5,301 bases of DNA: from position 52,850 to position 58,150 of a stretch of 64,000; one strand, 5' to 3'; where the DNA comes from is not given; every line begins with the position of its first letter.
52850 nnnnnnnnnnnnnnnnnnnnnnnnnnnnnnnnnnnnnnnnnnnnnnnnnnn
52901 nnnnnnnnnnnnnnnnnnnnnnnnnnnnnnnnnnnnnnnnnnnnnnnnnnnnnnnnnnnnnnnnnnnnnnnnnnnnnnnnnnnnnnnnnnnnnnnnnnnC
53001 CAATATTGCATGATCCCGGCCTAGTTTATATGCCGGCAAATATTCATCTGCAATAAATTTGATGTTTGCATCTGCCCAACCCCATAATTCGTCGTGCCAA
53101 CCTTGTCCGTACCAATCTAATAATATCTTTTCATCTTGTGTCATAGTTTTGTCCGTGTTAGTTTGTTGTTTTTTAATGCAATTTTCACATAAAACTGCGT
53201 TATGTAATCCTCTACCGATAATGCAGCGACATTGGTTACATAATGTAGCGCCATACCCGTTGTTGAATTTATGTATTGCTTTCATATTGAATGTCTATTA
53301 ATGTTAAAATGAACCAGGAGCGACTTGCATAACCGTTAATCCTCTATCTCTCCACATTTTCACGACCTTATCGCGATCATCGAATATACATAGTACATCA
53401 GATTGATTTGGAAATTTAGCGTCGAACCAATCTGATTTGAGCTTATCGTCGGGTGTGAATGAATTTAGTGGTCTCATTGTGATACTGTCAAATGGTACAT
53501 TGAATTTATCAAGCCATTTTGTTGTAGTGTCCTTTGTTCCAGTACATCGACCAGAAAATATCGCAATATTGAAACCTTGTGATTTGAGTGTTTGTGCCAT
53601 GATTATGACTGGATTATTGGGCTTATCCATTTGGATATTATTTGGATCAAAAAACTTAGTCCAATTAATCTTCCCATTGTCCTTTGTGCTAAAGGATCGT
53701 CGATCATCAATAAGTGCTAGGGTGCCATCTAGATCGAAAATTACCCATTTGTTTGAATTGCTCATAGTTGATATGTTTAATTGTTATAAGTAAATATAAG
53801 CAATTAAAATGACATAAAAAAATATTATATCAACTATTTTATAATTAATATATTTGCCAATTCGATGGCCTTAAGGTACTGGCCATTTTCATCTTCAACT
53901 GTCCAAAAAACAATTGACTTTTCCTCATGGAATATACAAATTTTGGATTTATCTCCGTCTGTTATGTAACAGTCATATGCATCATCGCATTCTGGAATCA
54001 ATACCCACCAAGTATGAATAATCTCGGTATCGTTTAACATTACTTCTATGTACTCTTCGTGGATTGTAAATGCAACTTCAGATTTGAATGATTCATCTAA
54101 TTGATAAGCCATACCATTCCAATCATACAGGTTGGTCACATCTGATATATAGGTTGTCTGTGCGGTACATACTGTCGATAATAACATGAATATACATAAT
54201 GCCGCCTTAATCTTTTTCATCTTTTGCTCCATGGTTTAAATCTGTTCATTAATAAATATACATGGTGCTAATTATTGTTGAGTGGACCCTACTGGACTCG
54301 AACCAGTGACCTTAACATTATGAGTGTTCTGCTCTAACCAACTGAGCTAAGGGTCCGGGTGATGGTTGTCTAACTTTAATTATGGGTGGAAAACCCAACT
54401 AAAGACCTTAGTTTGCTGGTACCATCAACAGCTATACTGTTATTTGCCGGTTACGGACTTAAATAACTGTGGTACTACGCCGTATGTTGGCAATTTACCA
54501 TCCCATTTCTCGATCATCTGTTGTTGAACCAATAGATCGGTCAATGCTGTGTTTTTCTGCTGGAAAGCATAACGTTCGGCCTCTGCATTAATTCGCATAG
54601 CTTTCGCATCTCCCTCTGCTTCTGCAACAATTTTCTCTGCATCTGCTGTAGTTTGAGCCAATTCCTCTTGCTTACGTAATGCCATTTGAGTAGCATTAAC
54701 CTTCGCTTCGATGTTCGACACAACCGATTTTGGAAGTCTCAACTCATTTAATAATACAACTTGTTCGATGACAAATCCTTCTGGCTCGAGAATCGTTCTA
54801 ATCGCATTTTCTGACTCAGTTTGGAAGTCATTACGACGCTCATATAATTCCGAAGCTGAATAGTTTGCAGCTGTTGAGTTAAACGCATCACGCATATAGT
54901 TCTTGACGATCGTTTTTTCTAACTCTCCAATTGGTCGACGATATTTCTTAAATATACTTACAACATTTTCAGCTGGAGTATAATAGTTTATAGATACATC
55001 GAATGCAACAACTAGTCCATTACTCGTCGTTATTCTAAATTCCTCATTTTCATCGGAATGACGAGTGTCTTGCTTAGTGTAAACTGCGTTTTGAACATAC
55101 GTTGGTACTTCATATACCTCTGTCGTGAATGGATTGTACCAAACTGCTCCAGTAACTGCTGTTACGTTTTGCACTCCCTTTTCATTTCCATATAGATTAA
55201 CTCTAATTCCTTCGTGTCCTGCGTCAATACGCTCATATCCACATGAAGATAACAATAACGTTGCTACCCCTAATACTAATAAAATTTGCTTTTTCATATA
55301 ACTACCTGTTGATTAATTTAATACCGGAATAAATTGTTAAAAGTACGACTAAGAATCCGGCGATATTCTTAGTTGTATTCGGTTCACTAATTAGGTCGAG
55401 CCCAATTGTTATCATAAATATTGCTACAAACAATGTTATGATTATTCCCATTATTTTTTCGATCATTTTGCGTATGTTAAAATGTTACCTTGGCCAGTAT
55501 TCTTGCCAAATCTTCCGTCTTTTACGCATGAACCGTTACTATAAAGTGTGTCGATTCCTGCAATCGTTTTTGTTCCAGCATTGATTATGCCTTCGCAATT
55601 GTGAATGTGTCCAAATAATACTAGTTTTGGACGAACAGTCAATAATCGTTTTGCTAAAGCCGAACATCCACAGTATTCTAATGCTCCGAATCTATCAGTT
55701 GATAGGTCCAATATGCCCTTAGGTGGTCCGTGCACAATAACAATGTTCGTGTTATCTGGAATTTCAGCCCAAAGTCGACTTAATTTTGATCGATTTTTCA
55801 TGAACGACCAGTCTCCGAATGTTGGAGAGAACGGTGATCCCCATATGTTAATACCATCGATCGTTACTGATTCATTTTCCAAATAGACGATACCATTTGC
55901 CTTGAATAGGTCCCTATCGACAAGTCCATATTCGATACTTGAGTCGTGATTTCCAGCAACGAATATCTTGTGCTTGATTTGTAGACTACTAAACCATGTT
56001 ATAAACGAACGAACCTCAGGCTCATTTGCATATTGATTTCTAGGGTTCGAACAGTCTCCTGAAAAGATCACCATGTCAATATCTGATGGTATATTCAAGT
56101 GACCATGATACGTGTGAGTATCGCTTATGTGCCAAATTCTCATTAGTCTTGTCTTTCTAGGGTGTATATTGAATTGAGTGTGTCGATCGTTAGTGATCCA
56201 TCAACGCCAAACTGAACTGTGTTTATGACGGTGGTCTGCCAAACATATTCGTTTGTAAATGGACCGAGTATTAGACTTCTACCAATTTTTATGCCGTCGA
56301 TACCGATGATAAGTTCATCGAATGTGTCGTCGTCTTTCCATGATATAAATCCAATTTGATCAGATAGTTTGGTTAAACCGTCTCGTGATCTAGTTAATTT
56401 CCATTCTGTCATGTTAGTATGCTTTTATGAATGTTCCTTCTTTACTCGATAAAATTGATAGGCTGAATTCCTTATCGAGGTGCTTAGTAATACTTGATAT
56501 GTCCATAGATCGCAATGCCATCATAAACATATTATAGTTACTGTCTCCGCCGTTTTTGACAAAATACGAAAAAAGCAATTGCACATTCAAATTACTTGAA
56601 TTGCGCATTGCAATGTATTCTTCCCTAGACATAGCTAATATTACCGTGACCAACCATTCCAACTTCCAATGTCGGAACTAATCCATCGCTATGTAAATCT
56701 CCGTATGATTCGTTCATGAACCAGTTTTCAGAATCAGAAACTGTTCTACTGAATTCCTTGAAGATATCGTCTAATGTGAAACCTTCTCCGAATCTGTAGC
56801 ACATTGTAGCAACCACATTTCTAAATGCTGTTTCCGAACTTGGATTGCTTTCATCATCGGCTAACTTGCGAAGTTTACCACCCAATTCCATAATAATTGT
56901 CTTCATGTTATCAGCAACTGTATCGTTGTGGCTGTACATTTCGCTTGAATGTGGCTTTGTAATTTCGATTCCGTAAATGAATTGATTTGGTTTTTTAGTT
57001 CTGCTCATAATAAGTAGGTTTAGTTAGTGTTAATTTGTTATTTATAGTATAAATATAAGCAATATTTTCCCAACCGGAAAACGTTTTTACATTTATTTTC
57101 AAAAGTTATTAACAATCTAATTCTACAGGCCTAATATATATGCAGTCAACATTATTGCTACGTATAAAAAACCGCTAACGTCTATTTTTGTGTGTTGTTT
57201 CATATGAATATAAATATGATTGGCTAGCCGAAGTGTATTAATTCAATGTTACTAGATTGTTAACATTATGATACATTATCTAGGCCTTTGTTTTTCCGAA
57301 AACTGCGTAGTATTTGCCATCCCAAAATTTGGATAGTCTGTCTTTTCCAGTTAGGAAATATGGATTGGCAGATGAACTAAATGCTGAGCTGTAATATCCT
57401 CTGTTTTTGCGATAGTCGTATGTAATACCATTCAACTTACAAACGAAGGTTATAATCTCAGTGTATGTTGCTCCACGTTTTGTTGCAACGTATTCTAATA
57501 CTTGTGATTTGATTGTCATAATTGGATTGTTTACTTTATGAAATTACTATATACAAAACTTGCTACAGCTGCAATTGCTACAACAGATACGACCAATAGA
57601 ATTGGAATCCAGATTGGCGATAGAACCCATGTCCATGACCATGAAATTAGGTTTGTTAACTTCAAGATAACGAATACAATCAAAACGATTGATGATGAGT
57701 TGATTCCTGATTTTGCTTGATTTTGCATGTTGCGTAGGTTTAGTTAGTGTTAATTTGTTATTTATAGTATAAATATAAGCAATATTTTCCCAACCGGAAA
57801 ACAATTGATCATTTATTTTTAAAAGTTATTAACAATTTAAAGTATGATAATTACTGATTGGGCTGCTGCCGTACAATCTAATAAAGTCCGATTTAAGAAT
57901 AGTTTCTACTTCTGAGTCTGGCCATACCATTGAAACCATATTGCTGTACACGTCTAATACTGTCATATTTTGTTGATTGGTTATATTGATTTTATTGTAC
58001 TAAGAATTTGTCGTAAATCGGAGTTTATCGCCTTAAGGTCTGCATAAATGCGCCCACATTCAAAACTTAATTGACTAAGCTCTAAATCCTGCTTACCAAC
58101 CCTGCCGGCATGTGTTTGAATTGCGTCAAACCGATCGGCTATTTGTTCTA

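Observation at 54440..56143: Overlapping three-gene cassette: metallophosphoesterase, small TM peptide and SPFH-domain lipoprotein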

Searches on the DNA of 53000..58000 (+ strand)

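Call 6: search_dna_similar(query=window:53000-58000:+, collection=phages, mode=near, max_rows=25)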
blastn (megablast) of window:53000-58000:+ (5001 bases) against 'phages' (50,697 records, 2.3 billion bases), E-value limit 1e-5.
No match.
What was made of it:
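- Tried and rejected: Megablast of 5 kb around the cassette against 50,697 phage records found no match, so no annotated close relative exists (call 6).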

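Call 82: search_rna_families(source=window, start=53000, end=58000, threshold=gathering)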
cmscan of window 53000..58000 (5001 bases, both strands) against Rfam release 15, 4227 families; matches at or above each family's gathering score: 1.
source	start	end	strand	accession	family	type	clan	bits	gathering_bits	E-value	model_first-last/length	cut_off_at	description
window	54283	54356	-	RF00005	tRNA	Gene; tRNA;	CL00001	69.7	29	3e-14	1-71/71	no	tRNA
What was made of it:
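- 54282..54356 (-): tRNA-Met (CAT), 83 nt downstream of the SPFH stop codon and inside the same inferred unit. Rfam tRNA 69.7 bits (call 82).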

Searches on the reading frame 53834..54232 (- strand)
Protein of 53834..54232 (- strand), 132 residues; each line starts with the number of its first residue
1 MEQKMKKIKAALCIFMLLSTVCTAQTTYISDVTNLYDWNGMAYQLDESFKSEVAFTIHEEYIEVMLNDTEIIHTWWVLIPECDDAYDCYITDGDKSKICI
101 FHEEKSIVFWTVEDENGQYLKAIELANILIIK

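Call 3: search_protein_families(library=pfam, proteins=[window:53834-54232:-], max_evalue=0.1)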
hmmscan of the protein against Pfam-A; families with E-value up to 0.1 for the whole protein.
window:53834-54232:- (132 aa): 0 families

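Call 4: search_protein_families(library=phrogs, proteins=[window:53834-54232:-], max_evalue=0.01)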
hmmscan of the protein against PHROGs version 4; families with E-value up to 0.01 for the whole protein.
window:53834-54232:- (132 aa): 0 families

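Call 53: search_protein_families(library=padloc, proteins=[window:53834-54232:-], max_evalue=0.01)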
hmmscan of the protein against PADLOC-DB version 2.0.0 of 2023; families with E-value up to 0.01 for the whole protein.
window:53834-54232:- (132 aa): 0 families
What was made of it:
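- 53834..54232 (-): 132-aa ORF with an N-terminal signal peptide, the last gene of the inferred unit. It is lineage-specific. No family hit (calls 3, 4, 53).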
